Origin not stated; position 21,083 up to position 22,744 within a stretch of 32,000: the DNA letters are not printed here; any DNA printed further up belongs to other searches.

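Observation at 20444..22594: Cytoplasmic histidine kinase whose entire input region is a GlgE-like GH13 domain with a disabled catalytic site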

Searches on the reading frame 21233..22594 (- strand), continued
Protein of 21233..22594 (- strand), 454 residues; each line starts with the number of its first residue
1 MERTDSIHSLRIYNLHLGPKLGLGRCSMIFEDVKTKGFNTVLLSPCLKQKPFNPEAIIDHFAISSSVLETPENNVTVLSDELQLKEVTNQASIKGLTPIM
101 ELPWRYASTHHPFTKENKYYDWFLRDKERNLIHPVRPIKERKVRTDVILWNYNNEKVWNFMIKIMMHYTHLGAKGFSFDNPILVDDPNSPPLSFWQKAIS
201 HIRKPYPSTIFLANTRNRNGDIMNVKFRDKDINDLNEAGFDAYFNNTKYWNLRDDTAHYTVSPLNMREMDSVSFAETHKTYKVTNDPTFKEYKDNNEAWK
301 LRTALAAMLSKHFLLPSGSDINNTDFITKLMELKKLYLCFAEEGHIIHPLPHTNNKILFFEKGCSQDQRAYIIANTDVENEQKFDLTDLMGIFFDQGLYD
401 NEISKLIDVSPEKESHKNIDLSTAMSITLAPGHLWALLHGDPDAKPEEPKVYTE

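Call 32: search_protein_families(library=ncbifam, proteins=[P0011, P0012, P0013, P0014, P0015, P0017, P0018, P0020, P0006, P0009], max_evalue=0.001)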
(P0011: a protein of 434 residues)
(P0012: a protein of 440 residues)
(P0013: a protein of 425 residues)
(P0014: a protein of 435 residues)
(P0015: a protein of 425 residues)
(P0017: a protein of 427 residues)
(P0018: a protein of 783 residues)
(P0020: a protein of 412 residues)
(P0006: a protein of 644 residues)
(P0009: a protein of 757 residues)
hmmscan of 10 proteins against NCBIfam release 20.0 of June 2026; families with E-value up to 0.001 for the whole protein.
P0011 (434 aa): 5 families
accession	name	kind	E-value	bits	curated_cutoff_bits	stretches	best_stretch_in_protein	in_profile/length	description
TIGR01531.1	glyc_debranch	equivalog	6.8e-16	56.7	1399.55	1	16-113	125-218/1443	glycogen debranching enzyme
NF041090.1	Cyc-maltodext_AglB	equivalog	4.5e-15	55.4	540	1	28-398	72-428/470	cyclomaltodextrinase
NF041321.1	Alpha-amyl_MalA_Halo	equivalog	9.5e-10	37.5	875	1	20-215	281-464/666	alpha-amylase MalA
TIGR02403.1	trehalose_treC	equivalog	3e-07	29.5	799.05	1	31-108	37-107/544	alpha,alpha-phosphotrehalase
TIGR02456.1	treS_nterm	equivalog_domain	0.00013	20.7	678.35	0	24-139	31-127/539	maltose alpha-D-glucosyltransferase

P0012 (440 aa): 12 families
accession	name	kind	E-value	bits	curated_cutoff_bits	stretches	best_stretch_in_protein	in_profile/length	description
TIGR01531.1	glyc_debranch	equivalog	4.9e-15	53.9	1399.55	1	12-118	115-218/1443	glycogen debranching enzyme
NF041090.1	Cyc-maltodext_AglB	equivalog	1.4e-13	50.5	540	1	37-391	75-415/470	cyclomaltodextrinase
NF041321.1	Alpha-amyl_MalA_Halo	equivalog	1.8e-08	33.3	875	1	80-215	329-456/666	alpha-amylase MalA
TIGR02403.1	trehalose_treC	equivalog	1.3e-07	30.7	799.05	1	37-110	37-104/544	alpha,alpha-phosphotrehalase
TIGR02456.1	treS_nterm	equivalog_domain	3.7e-07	29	678.35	1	36-110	37-105/539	maltose alpha-D-glucosyltransferase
NF008051.0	PRK10785.1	equivalog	6.6e-06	24.6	568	1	38-126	190-264/607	maltodextrin glucosidase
TIGR02104.1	pulA_typeI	equivalog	1.4e-05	23.4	504.5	1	25-126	185-277/605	type I pullulanase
TIGR02103.1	pullul_strch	subfamily_domain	9.6e-05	20.6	697.6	1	39-128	376-460/900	pullulanase-type alpha-1,6-glucosidase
NF011083.0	PRK14510.1-2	equivalog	0.00015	19.3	1322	0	37-194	233-391/1186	bifunctional glycogen debranching protein GlgX/4-alpha-glucanotransferase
NF007059.0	PRK09505.2-4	equivalog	0.00039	18.8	865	0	78-108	288-318/683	alpha-amylase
NF006970.0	PRK09441.1-3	equivalog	0.0004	19.2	516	0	78-189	114-234/466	alpha-amylase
NF051899.1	BetGalacBglAAgro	equivalog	0.00069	18.1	900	0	31-107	32-102/537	beta-galactosidase BglA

P0013 (425 aa): 20 families
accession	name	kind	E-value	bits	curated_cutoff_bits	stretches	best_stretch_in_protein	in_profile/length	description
NF041090.1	Cyc-maltodext_AglB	equivalog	2.5e-25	89.2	540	1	20-204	65-235/470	cyclomaltodextrinase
NF041321.1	Alpha-amyl_MalA_Halo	equivalog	1.4e-22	79.8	875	1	24-206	286-456/666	alpha-amylase MalA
TIGR02456.1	treS_nterm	equivalog_domain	2.9e-13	49.2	678.35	1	24-177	32-199/539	maltose alpha-D-glucosyltransferase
NF051899.1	BetGalacBglAAgro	equivalog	2.5e-12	46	900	1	19-131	27-132/537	beta-galactosidase BglA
TIGR02403.1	trehalose_treC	equivalog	4.6e-12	45.4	799.05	1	24-176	31-194/544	alpha,alpha-phosphotrehalase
NF008051.0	PRK10785.1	equivalog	1.4e-11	43.3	568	1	24-112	183-263/607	maltodextrin glucosidase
TIGR01531.1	glyc_debranch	equivalog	9.3e-10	36.4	1399.55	1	8-112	118-218/1443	glycogen debranching enzyme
NF008183.0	PRK10933.1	subfamily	2.6e-08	33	535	1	23-177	36-202/551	alpha,alpha-phosphotrehalase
TIGR02102.1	pullulan_Gpos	equivalog_domain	9.7e-06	23.6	1042.25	1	52-108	531-588/1113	pullulanase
NF006970.0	PRK09441.1-3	equivalog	1.1e-05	24.4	516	1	31-211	69-263/466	alpha-amylase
TIGR02100.1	glgX_debranch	equivalog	1.7e-05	23.1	640.9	1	26-103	190-273/688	glycogen debranching protein GlgX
NF008967.0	PRK12313.1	equivalog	2.1e-05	23.1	577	0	21-110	171-255/633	1,4-alpha-glucan branching protein GlgB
NF003811.1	PRK05402.1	equivalog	3e-05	22.8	741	1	26-176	169-302/619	1,4-alpha-glucan branching protein GlgB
NF006969.0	PRK09441.1-2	equivalog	6.4e-05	22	382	0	20-122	22-125/483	alpha-amylase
NF007051.0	PRK09505.1-1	equivalog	6.4e-05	21.2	864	0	21-108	240-334/686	alpha-amylase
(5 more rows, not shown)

P0014 (435 aa): 8 families
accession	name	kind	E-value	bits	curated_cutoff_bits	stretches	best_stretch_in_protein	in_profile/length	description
NF041090.1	Cyc-maltodext_AglB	equivalog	1.4e-18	67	540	1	23-431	62-454/470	cyclomaltodextrinase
TIGR01531.1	glyc_debranch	equivalog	1e-10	39.5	1399.55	1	18-118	122-218/1443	glycogen debranching enzyme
NF041321.1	Alpha-amyl_MalA_Halo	equivalog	2.7e-09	36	875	1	73-212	323-456/666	alpha-amylase MalA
TIGR02403.1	trehalose_treC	equivalog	4.4e-08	32.3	799.05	1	22-110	23-104/544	alpha,alpha-phosphotrehalase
TIGR02456.1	treS_nterm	equivalog_domain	2.6e-07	29.5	678.35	1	32-112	34-107/539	maltose alpha-D-glucosyltransferase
NF051899.1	BetGalacBglAAgro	equivalog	4.3e-07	28.7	900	1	28-113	30-108/537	beta-galactosidase BglA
NF011083.0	PRK14510.1-2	equivalog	0.00017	19.2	1322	1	29-210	226-410/1186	bifunctional glycogen debranching protein GlgX/4-alpha-glucanotransferase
NF008051.0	PRK10785.1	equivalog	0.00038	18.8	568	1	37-144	190-278/607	maltodextrin glucosidase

P0015 (425 aa): 8 families
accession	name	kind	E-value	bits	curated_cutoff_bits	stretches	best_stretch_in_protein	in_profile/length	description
NF041090.1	Cyc-maltodext_AglB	equivalog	1.8e-19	69.9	540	1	26-422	73-459/470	cyclomaltodextrinase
NF041321.1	Alpha-amyl_MalA_Halo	equivalog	2.5e-18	65.8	875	1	24-224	288-474/666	alpha-amylase MalA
NF008051.0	PRK10785.1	equivalog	8.6e-11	40.7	568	2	29-126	190-271/607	maltodextrin glucosidase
TIGR01531.1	glyc_debranch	equivalog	8.5e-08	29.9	1399.55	1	6-107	118-217/1443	glycogen debranching enzyme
TIGR02403.1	trehalose_treC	equivalog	2.5e-07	29.8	799.05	1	6-134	7-148/544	alpha,alpha-phosphotrehalase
TIGR02456.1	treS_nterm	equivalog_domain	1e-06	27.6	678.35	0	23-103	33-108/539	maltose alpha-D-glucosyltransferase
NF051899.1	BetGalacBglAAgro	equivalog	4.5e-06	25.3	900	0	22-103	32-108/537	beta-galactosidase BglA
NF008183.0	PRK10933.1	subfamily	2.7e-05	23.1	535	0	22-108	37-118/551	alpha,alpha-phosphotrehalase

P0017 (427 aa): 14 families
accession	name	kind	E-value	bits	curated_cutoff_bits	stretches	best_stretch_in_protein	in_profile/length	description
NF041321.1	Alpha-amyl_MalA_Halo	equivalog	2.3e-17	62.6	875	1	33-368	295-619/666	alpha-amylase MalA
NF041090.1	Cyc-maltodext_AglB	equivalog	4.6e-16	58.7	540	1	31-372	76-404/470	cyclomaltodextrinase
NF008051.0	PRK10785.1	equivalog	2.4e-12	45.9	568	1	31-112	190-263/607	maltodextrin glucosidase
TIGR02456.1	treS_nterm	equivalog_domain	8.1e-12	44.4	678.35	1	24-109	32-110/539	maltose alpha-D-glucosyltransferase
TIGR01531.1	glyc_debranch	equivalog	2.5e-10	38.3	1399.55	1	9-112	119-218/1443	glycogen debranching enzyme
TIGR02403.1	trehalose_treC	equivalog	1.9e-09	36.7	799.05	1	31-109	38-109/544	alpha,alpha-phosphotrehalase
NF051899.1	BetGalacBglAAgro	equivalog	2.7e-06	26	900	1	27-108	35-109/537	beta-galactosidase BglA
NF008183.0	PRK10933.1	subfamily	4.2e-06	25.7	535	1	31-110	49-116/551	alpha,alpha-phosphotrehalase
NF007060.0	PRK09505.2-5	equivalog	1.2e-05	23.5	790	0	74-100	296-322/690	alpha-amylase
NF007059.0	PRK09505.2-4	equivalog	5.3e-05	21.7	865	0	75-101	291-317/683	alpha-amylase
NF011086.0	PRK14511.1-3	equivalog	0.0001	20.6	1411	1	30-116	29-112/924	malto-oligosyltrehalose synthase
NF011077.0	PRK14507.1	equivalog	0.00036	18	2148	1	29-102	767-834/1693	malto-oligosyltrehalose synthase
TIGR02102.1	pullulan_Gpos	equivalog_domain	0.00044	18.1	1042.25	1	67-123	547-603/1113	pullulanase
NF007052.0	PRK09505.1-2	equivalog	0.00059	18.1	749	0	75-101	291-317/677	alpha-amylase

P0018 (783 aa): 5 families
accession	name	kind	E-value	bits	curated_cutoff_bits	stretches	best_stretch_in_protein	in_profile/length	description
NF041090.1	Cyc-maltodext_AglB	equivalog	8.1e-12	44.7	540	1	347-732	44-413/470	cyclomaltodextrinase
NF041321.1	Alpha-amyl_MalA_Halo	equivalog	1.7e-10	40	875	1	369-557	281-457/666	alpha-amylase MalA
TIGR01531.1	glyc_debranch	equivalog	4.1e-10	37.6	1399.55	1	366-461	126-217/1443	glycogen debranching enzyme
NF008051.0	PRK10785.1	equivalog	0.00012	20.5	568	0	366-470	175-264/607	maltodextrin glucosidase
TIGR02403.1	trehalose_treC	equivalog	0.00015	20.6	799.05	1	380-453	37-103/544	alpha,alpha-phosphotrehalase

P0020 (412 aa): 22 families
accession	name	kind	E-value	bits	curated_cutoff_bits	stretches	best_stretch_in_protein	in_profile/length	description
NF041090.1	Cyc-maltodext_AglB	equivalog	3.1e-17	62.5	540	1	23-364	68-405/470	cyclomaltodextrinase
NF041321.1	Alpha-amyl_MalA_Halo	equivalog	2.7e-15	55.8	875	1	23-193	285-455/666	alpha-amylase MalA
TIGR02403.1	trehalose_treC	equivalog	9.2e-14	51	799.05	1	24-99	31-106/544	alpha,alpha-phosphotrehalase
TIGR02456.1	treS_nterm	equivalog_domain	5e-12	45.1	678.35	1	25-102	33-110/539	maltose alpha-D-glucosyltransferase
NF008183.0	PRK10933.1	subfamily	2.4e-11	43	535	1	25-102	38-115/551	alpha,alpha-phosphotrehalase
TIGR01531.1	glyc_debranch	equivalog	3.5e-11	41.1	1399.55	1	19-109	129-223/1443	glycogen debranching enzyme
NF008051.0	PRK10785.1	equivalog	1.1e-09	37.1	568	1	23-140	182-288/607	maltodextrin glucosidase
NF051899.1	BetGalacBglAAgro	equivalog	1.6e-09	36.7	900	1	24-97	32-105/537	beta-galactosidase BglA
NF008967.0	PRK12313.1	equivalog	4.7e-08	31.8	577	1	25-111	176-265/633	1,4-alpha-glucan branching protein GlgB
NF011083.0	PRK14510.1-2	equivalog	4.9e-08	30.9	1322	1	25-101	228-303/1186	bifunctional glycogen debranching protein GlgX/4-alpha-glucanotransferase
NF003811.1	PRK05402.1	equivalog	1.3e-07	30.6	741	1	26-178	169-313/619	1,4-alpha-glucan branching protein GlgB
TIGR02401.1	trehalose_TreY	equivalog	6e-07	28.1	498.65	1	23-96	19-93/838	malto-oligosyltrehalose synthase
NF011087.0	PRK14511.1-5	equivalog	3e-05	22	1556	1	23-97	30-105/996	malto-oligosyltrehalose synthase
TIGR01515.1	branching_enzym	equivalog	4.6e-05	22.2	463.95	1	26-178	158-302/607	1,4-alpha-glucan branching enzyme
NF006969.0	PRK09441.1-2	equivalog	5e-05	22.4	382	1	20-97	22-109/483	alpha-amylase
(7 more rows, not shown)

P0006 (644 aa): 90 families (the best 25 are shown)
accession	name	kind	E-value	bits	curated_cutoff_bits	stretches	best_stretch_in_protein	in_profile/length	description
NF046044.1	PnpS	equivalog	1.8e-45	155.6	400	1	418-639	172-390/390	two-component system histidine kinase PnpS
NF006800.0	PRK09303.1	equivalog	8e-40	136.9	342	1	418-641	153-378/383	histidine kinase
TIGR02966.1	phoR_proteo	equivalog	3.5e-38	131.5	334.2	1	418-638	116-333/333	phosphate regulon sensor histidine kinase PhoR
NF033092.0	HK_WalK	equivalog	6.3e-37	127.4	725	1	413-640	369-594/594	cell wall metabolism sensor histidine kinase WalK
NF008468.0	PRK11360.1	equivalog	2.9e-34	118.4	646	1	416-642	396-610/616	two-component system sensor histidine kinase AtoS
NF047874.1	MASE3_PAS_HK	subfamily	2.4e-31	109.2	560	1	407-641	389-626/655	MASE3 domain-containing sensor histidine kinase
TIGR02956.1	TMAO_torS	equivalog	1.5e-30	106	676.5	1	463-641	504-683/967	TMAO reductase system sensor histidine kinase/response regulator TorS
NF007688.0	PRK10364.1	equivalog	3.6e-29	101.8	479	1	419-642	243-453/460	two-component system sensor histidine kinase ZraS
TIGR01386.1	cztS_silS_copS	subfamily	4.6e-29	101.7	292.55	1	484-639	305-457/457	heavy metal sensor histidine kinase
NF041735.1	hist_kin_RppB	equivalog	7.7e-29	100.7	400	1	418-639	218-438/438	two-component system sensor histidine kinase RppB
NF045911.1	TCSHisKinNblS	equivalog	3e-27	95.2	1000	1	418-640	390-620/621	two-component system sensor histidine kinase NblS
NF033093.1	HK_VicK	exception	2.4e-26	92.4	680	1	411-644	204-439/448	cell wall metabolism sensor histidine kinase VicK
NF008312.0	PRK11100.1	equivalog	3.1e-26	92.3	356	1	416-641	256-475/477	two-component system sensor histidine kinase CreC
NF007793.0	PRK10490.1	equivalog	2.4e-25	88.7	1123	1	410-642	658-884/895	two-component system sensor histidine kinase KdpD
NF041880.1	EPS_EpsF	equivalog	2.9e-25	88.7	900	1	419-639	277-492/492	response regulator EpsF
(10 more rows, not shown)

P0009 (757 aa): 81 families (the best 25 are shown)
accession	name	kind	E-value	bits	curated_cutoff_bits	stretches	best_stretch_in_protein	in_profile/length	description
NF008468.0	PRK11360.1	equivalog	2.6e-25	88.9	646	1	608-756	462-610/616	two-component system sensor histidine kinase AtoS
NF046044.1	PnpS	equivalog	1.5e-24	86.8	400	1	598-753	232-390/390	two-component system histidine kinase PnpS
NF006800.0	PRK09303.1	equivalog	3.2e-24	85.6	342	1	554-756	177-379/383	histidine kinase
NF007688.0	PRK10364.1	equivalog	1.3e-22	80.2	479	1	645-755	343-452/460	two-component system sensor histidine kinase ZraS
NF033092.0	HK_WalK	equivalog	7.8e-22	77.6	725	1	598-754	434-594/594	cell wall metabolism sensor histidine kinase WalK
NF041321.1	Alpha-amyl_MalA_Halo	equivalog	1.8e-21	76.2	875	1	30-211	290-456/666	alpha-amylase MalA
TIGR02956.1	TMAO_torS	equivalog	1.5e-20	73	676.5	1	603-755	529-683/967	TMAO reductase system sensor histidine kinase/response regulator TorS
NF047874.1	MASE3_PAS_HK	subfamily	7.9e-20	71.2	560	1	646-754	512-625/655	MASE3 domain-containing sensor histidine kinase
TIGR02966.1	phoR_proteo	equivalog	6.8e-19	68.1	334.2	1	600-750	178-331/333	phosphate regulon sensor histidine kinase PhoR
TIGR01386.1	cztS_silS_copS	subfamily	2.9e-18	66.1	292.55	1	598-753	302-457/457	heavy metal sensor histidine kinase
NF053867.1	SprKinKinDBac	equivalog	3e-18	65.6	775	1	629-756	375-499/500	sporulation kinase KinD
TIGR02916.1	PEP_his_kin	equivalog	3.1e-18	65.7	300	1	644-753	570-679/679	XrtA/PEP-CTERM system histidine kinase PrsK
NF008302.0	PRK11091.1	equivalog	4.3e-18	64.9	838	1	598-754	343-505/779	aerobic respiration two-component sensor histidine kinase ArcB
NF041735.1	hist_kin_RppB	equivalog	7.2e-17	61.3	400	1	549-751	234-436/438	two-component system sensor histidine kinase RppB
NF038348.1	T2SS_HK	subfamily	1.1e-16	60.4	450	1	526-754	357-573/574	histidine kinase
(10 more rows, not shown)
